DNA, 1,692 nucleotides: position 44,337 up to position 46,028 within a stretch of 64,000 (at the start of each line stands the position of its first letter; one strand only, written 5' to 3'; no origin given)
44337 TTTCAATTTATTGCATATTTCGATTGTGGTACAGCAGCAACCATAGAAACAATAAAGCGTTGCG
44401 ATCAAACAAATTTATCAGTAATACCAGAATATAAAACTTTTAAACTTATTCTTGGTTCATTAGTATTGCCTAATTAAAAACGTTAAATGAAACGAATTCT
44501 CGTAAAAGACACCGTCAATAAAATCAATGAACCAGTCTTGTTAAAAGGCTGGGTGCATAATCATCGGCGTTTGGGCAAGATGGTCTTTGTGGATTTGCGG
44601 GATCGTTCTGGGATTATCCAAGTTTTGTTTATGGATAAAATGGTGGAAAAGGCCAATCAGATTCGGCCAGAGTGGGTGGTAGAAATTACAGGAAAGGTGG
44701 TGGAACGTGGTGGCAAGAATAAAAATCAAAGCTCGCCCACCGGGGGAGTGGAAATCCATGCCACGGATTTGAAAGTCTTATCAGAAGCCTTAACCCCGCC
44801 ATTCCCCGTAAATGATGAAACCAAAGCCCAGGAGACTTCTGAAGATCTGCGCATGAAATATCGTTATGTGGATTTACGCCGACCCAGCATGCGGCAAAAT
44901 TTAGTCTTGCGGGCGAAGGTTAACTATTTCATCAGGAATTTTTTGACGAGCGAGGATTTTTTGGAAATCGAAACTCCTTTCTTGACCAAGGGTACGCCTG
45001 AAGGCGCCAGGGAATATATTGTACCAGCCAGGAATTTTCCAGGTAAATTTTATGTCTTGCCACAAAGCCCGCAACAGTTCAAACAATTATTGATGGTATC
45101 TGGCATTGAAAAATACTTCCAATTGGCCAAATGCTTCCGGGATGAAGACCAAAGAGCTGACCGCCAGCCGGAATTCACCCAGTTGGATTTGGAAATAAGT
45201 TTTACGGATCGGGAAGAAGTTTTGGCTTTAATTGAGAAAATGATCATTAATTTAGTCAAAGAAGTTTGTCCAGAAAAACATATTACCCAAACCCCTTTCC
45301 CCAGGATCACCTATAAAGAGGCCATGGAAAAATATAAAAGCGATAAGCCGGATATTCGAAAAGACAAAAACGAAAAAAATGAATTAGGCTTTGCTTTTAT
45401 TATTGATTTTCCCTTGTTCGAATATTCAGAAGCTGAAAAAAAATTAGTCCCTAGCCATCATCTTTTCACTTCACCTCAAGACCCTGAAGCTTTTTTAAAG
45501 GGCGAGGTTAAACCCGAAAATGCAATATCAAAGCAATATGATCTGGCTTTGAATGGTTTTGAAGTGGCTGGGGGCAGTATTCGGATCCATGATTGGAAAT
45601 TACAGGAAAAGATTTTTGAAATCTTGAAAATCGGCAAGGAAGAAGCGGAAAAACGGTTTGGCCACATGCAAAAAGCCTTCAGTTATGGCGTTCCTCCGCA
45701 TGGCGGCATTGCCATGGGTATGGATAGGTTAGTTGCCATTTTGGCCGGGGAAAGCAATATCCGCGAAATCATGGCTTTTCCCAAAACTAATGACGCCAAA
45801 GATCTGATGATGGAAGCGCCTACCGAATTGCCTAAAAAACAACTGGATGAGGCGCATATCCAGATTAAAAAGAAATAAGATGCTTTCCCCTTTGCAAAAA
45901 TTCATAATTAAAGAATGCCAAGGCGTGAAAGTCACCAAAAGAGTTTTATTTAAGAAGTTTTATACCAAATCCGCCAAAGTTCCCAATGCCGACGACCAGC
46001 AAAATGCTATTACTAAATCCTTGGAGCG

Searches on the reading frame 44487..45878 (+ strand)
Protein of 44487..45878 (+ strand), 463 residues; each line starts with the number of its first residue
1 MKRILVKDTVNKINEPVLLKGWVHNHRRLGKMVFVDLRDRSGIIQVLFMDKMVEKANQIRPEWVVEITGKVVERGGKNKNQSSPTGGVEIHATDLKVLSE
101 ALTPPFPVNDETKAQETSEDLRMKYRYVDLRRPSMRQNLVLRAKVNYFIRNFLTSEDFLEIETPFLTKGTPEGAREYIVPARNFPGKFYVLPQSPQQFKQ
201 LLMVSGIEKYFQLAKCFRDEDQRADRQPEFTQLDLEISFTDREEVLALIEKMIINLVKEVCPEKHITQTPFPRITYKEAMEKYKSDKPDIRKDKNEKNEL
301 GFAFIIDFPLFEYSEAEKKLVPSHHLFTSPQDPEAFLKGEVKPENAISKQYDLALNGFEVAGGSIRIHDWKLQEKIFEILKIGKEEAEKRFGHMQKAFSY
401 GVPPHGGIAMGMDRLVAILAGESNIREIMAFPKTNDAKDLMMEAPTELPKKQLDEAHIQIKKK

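Call 9: find_related_loci(query=window:44487-45878:+, collection=genome_contigs, flank=8000)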
Query window:44487-45878:+ (463 aa) in genome_contigs; peptide patterns used: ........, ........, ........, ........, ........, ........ (x = any residue, [..] = any of these).
600 stretches matched a pattern (row limit reached: there are more); 577 encode a relative of the query (tblastn E <= 1e-3); the best 80 are kept; 80 distinct loci.
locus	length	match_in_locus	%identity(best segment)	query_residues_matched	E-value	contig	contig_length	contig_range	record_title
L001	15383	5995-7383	93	1-463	0e+0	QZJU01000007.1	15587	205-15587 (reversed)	MAG: Candidatus Parcubacteria bacterium isolate SURF_31 contig-100_5491_length_15587_read_count_2543090, whole genome sh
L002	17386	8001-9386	59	1-463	0e+0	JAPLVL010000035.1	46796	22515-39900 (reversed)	MAG: Candidatus Berkelbacteria bacterium isolate LacPavin_0818_WC55_MAG_43_8 LacPavin_0818_WC55_scaffold_108627, whole g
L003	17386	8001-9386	58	1-463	0e+0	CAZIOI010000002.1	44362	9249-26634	MAG TPA_asm: uncultured Candidatus Saccharibacteria bacterium isolate SRP192927_co3_90 genome assembly, contig: NODE_145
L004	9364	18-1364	57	19-463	2e-176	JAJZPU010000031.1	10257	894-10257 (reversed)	MAG: bacterium isolate SKS1.bin17 NODE_11552_length_10257_cov_3.430898, whole genome shotgun sequence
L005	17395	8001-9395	56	3-463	3e-175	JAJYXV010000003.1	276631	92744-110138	MAG: bacterium isolate FK3.bin69 NODE_32_length_276631_cov_1.910421, whole genome shotgun sequence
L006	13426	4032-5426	56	3-463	4e-175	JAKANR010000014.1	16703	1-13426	MAG: bacterium isolate WY5.bin86 NODE_5597_length_16703_cov_2.150278, whole genome shotgun sequence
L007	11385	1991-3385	55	3-463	1e-173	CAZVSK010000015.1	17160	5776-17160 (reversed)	MAG TPA_asm: uncultured Candidatus Saccharibacteria bacterium isolate binchicken_co22_239 genome assembly, contig: NODE_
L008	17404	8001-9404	56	3-463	1e-173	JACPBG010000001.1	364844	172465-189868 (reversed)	MAG: Candidatus Sungiibacteriota bacterium isolate NC_groundwater_251_Ag_S-0.2um_45_46 S5_GD2017_2_S2_scaffold_61, whole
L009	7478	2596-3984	55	1-462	4e-173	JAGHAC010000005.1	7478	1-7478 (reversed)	MAG: bacterium isolate AUK220 PB_MBMC_174_c_000000000045, whole genome shotgun sequence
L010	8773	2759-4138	56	1-460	2e-172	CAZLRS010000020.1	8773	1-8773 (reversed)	MAG TPA_asm: uncultured Gammaproteobacteria bacterium isolate SRP256446_co1_29 genome assembly, contig: NODE_4592_length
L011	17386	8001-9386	55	1-463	3e-172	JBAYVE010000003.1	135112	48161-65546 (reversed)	MAG: Patescibacteria group bacterium isolate SO_2016_LW3_52 scaffold00187_LW162_2016, whole genome shotgun sequence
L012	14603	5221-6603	56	3-462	1e-171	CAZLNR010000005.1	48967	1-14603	MAG TPA_asm: uncultured Gammaproteobacteria bacterium isolate SRP286056_co2_342 genome assembly, contig: NODE_797_length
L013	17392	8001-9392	55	1-463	1e-171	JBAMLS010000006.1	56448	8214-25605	MAG: Candidatus Paceibacterales bacterium isolate MAG11 ExploCarb_3808S_S2_158_length_56448_cov_4, whole genome shotgun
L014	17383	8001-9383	55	1-460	3e-171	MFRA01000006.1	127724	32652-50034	MAG: Candidatus Magasanikbacteria bacterium RIFOXYD1_FULL_40_23 rifoxyd1_full_scaffold_49, whole genome shotgun sequence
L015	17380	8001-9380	55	1-460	6e-171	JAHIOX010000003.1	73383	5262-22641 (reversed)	MAG: Patescibacteria group bacterium isolate KR13_S3.mb.30 KR13_S3.mb.30_k141_28331, whole genome shotgun sequence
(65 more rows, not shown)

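Call 10: find_encoding_contigs(protein=window:44487-45878:+, flank=8000, max_places=10)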
Protein window:44487-45878:+ (463 aa): 3 contigs read that carry it; 1 place shown.
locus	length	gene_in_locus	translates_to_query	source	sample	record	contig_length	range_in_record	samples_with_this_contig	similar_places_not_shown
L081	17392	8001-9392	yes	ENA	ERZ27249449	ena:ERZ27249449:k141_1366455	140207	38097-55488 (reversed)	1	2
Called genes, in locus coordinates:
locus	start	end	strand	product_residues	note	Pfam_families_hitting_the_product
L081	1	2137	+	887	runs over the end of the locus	PF00690:Cation_ATPase_N, PF00122:E1-E2_ATPase, PF00702:Hydrolase, PF13246:Cation_ATPase, PF08282:Hydrolase_3 (weak), PF00689:Cation_ATPase_C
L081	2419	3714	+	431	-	PF01336:tRNA_anti-codon, PF00152:tRNA-synt_2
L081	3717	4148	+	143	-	-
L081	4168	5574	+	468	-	-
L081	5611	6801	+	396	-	PF18933:PsbP_2 (faint)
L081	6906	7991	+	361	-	-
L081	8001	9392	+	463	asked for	PF01336:tRNA_anti-codon, PF00152:tRNA-synt_2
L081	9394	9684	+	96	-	-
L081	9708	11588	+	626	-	PF10092:DUF2330, PF13385:Laminin_G_3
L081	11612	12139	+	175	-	-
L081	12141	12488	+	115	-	-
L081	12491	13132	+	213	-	-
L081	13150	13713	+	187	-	PF04073:tRNA_edit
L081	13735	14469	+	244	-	PF02616:SMC_ScpA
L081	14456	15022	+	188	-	PF04079:SMC_ScpB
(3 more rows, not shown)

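Call 16: find_related_loci(query=window:44487-45878:+, collection=metagenome_contigs, flank=8000)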
Query window:44487-45878:+ (463 aa) in metagenome_contigs; peptide patterns used: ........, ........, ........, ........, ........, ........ (x = any residue, [..] = any of these).
599 stretches matched a pattern (row limit reached: there are more); 555 encode a relative of the query (tblastn E <= 1e-3); the best 80 are kept; 80 distinct loci.
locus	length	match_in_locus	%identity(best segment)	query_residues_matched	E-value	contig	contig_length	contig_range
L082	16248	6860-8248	59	1-461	0e+0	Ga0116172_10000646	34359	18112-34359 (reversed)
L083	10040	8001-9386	57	1-463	0e+0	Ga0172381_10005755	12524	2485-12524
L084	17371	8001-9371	58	2-458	3e-177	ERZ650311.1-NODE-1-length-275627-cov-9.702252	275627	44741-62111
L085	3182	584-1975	57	2-462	0e+0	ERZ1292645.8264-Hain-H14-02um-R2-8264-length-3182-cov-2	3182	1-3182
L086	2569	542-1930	56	1-462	0e+0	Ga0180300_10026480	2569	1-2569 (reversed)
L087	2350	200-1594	57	3-463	0e+0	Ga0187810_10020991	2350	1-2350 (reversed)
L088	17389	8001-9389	56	1-461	3e-174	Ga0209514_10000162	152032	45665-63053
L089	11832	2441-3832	56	3-462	4e-174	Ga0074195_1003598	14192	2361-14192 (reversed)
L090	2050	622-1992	56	3-462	0e+0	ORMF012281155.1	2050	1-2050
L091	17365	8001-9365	57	1-456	5e-173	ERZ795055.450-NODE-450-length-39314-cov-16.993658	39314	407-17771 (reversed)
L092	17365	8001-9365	57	1-456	5e-173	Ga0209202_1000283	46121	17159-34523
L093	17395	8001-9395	56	1-463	5e-173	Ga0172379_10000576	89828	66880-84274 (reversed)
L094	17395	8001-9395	55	3-463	1e-172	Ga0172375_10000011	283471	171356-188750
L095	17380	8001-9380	56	1-461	9e-172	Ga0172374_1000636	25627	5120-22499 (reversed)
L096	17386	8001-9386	57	1-463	9e-172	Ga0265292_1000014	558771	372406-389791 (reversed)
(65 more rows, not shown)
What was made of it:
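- Tried and rejected: These gave one close relative (L001), and all other hits were 59% identical or less (calls 9, 16).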

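Call 27: find_homologous_proteins(query=window:44487-45875:+, max_evalue=1e-100)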
Query window:44487-45875:+ (463 aa): 7884 proteins with E <= 1e-100 among 8000 candidates; the best 120 are listed.
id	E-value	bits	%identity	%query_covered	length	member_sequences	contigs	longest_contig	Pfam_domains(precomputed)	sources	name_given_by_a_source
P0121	0.0e+0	1043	100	100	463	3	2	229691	PF01336.32,PF00152.26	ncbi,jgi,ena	ncbi:MAG: aspartate--tRNA ligase [Patescibacteria group bacterium]|jgi:aspartyl-tRNA synthetase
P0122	6.8e-282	953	89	100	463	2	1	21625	PF01336.32,PF00152.26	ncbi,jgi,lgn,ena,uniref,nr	ncbi:MAG: aspartate--tRNA ligase [Candidatus Kerfeldbacteria bacterium CG08_land_8_20_14_0_20_43_14]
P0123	6.7e-227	772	72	100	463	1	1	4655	PF01336.32,PF00152.26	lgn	-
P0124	5.3e-225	766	71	100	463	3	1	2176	PF01336.32,PF00152.26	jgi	-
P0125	2.9e-223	760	71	100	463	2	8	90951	PF01336.32,PF00152.26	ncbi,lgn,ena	ncbi:MAG: aspartate--tRNA ligase [Patescibacteria group bacterium]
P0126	3.3e-222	756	70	100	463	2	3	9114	PF01336.32,PF00152.26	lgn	-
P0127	2.4e-221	753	71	100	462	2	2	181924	PF01336.32,PF00152.26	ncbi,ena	-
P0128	3.0e-221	753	69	100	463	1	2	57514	PF01336.32,PF00152.26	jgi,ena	jgi:aspartyl-tRNA synthetase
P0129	1.4e-220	751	70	100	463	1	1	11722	PF01336.32,PF00152.26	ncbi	-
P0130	1.1e-219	748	70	100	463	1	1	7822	PF01336.32,PF00152.26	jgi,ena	-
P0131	3.0e-219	747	70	100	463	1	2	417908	PF01336.32,PF00152.26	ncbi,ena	ncbi:MAG: aspartate--tRNA ligase [Patescibacteria group bacterium]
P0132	4.4e-219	746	70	100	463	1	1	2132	PF01336.32,PF00152.26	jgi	jgi:aspartyl-tRNA synthetase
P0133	4.7e-218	743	68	100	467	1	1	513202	PF01336.32,PF00152.26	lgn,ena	-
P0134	5.6e-218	742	69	100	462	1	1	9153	PF01336.32,PF00152.26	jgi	-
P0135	2.4e-214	730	68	100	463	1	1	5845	PF01336.32,PF00152.26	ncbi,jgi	jgi:aspartyl-tRNA synthetase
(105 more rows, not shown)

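Call 29: find_encoding_contigs(protein=P0122, flank=8000, max_places=3)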
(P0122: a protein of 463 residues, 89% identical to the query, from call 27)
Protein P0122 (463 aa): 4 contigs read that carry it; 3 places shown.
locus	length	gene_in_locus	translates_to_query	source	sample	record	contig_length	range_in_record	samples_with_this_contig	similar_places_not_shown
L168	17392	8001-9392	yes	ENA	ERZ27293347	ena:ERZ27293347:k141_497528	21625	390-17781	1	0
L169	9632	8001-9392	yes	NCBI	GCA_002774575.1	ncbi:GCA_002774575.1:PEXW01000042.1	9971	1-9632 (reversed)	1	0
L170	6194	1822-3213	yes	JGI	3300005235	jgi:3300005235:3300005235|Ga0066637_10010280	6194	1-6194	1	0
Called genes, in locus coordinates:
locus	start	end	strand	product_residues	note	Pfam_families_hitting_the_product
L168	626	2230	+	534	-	PF00239:Resolvase, PF07508:Recombinase, PF13408:Zn_ribbon_recom (weak)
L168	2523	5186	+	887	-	PF00690:Cation_ATPase_N, PF00122:E1-E2_ATPase, PF00702:Hydrolase, PF13246:Cation_ATPase, PF08282:Hydrolase_3 (weak), PF00689:Cation_ATPase_C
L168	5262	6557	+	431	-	PF01336:tRNA_anti-codon, PF00152:tRNA-synt_2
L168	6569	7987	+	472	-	-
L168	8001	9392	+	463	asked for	PF01336:tRNA_anti-codon, PF00152:tRNA-synt_2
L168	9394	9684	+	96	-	-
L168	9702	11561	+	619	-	PF10092:DUF2330, PF13385:Laminin_G_3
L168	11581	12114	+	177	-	-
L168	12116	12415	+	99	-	-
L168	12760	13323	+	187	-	PF04073:tRNA_edit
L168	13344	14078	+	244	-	PF02616:SMC_ScpA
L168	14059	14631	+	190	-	PF04079:SMC_ScpB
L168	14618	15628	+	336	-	PF00768:Peptidase_S11, PF13354:Beta-lactamase2 (weak)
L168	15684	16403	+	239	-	PF00121:TIM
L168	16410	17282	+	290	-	PF01116:F_bP_aldolase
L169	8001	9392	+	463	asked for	PF01336:tRNA_anti-codon, PF00152:tRNA-synt_2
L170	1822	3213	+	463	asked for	PF01336:tRNA_anti-codon, PF00152:tRNA-synt_2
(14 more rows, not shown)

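Call 33: find_encoding_contigs(protein=P0123, flank=8000, max_places=3)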
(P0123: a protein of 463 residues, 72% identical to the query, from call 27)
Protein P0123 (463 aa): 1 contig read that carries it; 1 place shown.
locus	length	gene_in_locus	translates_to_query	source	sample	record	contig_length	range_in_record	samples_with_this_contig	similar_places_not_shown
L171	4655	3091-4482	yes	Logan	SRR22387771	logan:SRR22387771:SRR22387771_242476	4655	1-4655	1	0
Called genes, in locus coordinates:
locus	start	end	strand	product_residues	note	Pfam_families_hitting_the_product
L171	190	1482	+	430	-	PF01336:tRNA_anti-codon, PF00152:tRNA-synt_2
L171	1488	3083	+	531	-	PF01789:PsbP (faint), PF18933:PsbP_2 (weak)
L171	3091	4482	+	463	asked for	PF01336:tRNA_anti-codon, PF00152:tRNA-synt_2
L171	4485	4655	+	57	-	?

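Call 34: find_encoding_contigs(protein=P0125, flank=8000, max_places=3)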
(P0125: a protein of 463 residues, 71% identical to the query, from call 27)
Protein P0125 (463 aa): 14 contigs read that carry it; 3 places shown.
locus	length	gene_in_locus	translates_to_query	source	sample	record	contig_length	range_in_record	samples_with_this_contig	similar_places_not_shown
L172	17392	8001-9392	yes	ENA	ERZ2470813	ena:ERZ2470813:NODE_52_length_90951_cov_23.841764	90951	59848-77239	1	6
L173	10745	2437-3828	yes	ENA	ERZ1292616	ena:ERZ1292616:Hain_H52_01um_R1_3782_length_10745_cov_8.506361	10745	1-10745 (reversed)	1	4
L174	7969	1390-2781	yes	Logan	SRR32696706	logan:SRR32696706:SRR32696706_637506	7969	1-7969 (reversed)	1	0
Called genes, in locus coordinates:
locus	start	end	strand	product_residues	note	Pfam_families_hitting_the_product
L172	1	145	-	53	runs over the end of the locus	-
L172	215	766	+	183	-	PF00929:RNase_T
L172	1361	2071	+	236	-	PF09553:RE_Eco47II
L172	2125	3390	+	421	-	PF00376:MerR, PF13411:MerR_1 (weak), PF00145:DNA_methylase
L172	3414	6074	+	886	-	PF00690:Cation_ATPase_N, PF00122:E1-E2_ATPase, PF00702:Hydrolase, PF13246:Cation_ATPase, PF08282:Hydrolase_3 (weak), PF00689:Cation_ATPase_C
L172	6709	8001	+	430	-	PF01336:tRNA_anti-codon, PF00152:tRNA-synt_2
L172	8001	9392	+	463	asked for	PF01336:tRNA_anti-codon, PF00152:tRNA-synt_2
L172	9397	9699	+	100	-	-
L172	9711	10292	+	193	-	PF04073:tRNA_edit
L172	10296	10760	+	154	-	-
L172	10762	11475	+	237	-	PF02616:SMC_ScpA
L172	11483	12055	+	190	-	PF04079:SMC_ScpB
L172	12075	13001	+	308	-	PF00768:Peptidase_S11, PF13354:Beta-lactamase2 (weak)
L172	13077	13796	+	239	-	PF00121:TIM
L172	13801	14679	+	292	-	PF01116:F_bP_aldolase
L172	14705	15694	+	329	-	PF00044:Gp_dh_N, PF02800:Gp_dh_C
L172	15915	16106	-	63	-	-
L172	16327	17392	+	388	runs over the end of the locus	-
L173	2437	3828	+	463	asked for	PF01336:tRNA_anti-codon, PF00152:tRNA-synt_2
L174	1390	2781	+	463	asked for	PF01336:tRNA_anti-codon, PF00152:tRNA-synt_2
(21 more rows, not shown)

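Call 52: search_protein_families(library=ncbifam, proteins=[window:44487-45875:+], max_evalue=1e-10)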
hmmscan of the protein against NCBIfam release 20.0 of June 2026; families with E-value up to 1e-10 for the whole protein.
window:44487-45875:+ (463 aa): 15 families
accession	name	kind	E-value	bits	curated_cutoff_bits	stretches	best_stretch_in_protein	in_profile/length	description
NF001750.0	PRK00476.1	equivalog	1.9e-191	637.4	443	2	11-293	15-296/590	aspartate--tRNA ligase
TIGR00459.1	aspS_bact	equivalog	1.7e-174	581.4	373.85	2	9-295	11-293/586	aspartate--tRNA ligase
NF009460.0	PRK12820.1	equivalog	5.7e-128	428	1379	2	9-293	30-324/723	bifunctional aspartyl-tRNA synthetase/aspartyl/glutamyl-tRNA amidotransferase subunit C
NF003483.0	PRK05159.1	equivalog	3.2e-77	260.3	353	1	1-433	3-431/438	aspartate--tRNA(Asn) ligase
TIGR00458.1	aspS_nondisc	equivalog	5.4e-69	233.2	368.4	1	15-434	13-422/428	aspartate--tRNA(Asn) ligase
NF001756.1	PRK00484.1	subfamily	6.9e-52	176.7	468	1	9-434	46-485/488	lysine--tRNA ligase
TIGR00499.1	lysS_bact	equivalog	3.4e-45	154.6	427.6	1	11-301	50-341/496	lysine--tRNA ligase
NF003037.0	PRK03932.1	equivalog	2.7e-43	148.6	414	2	3-262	3-264/451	asparagine--tRNA ligase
TIGR00457.1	asnS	equivalog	1.8e-42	145.7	342.6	1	6-436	8-451/455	asparagine--tRNA ligase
NF002821.0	PRK02983.1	equivalog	1.6e-37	129.1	742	1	12-265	657-904/1102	bifunctional lysylphosphatidylglycerol synthetase/lysine--tRNA ligase LysX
NF009101.0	PRK12445.1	subfamily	3e-33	115.1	1026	1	10-434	61-501/505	lysine--tRNA ligase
TIGR00462.1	genX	equivalog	7.2e-24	84.8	286.9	1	141-431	3-304/304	EF-P lysine aminoacylase EpmA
NF006828.0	PRK09350.1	equivalog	3.1e-21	76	264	1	135-433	12-322/325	elongation factor P--(R)-beta-lysine ligase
NF005054.0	PRK06462.1-4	equivalog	4.4e-17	62.1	309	1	123-434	9-311/318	asparagine synthetase A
NF005052.0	PRK06462.1-1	equivalog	3.1e-16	59.4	368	1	110-434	22-346/353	asparagine synthetase A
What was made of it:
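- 44487..45878 (+): Functional aspS (463 aa). Bases 44487-44552 are the live counterpart of the remnant. NCBIfam NF001750 aspartate--tRNA ligase, 637 bits, above the cut-off of 443 (call 52).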
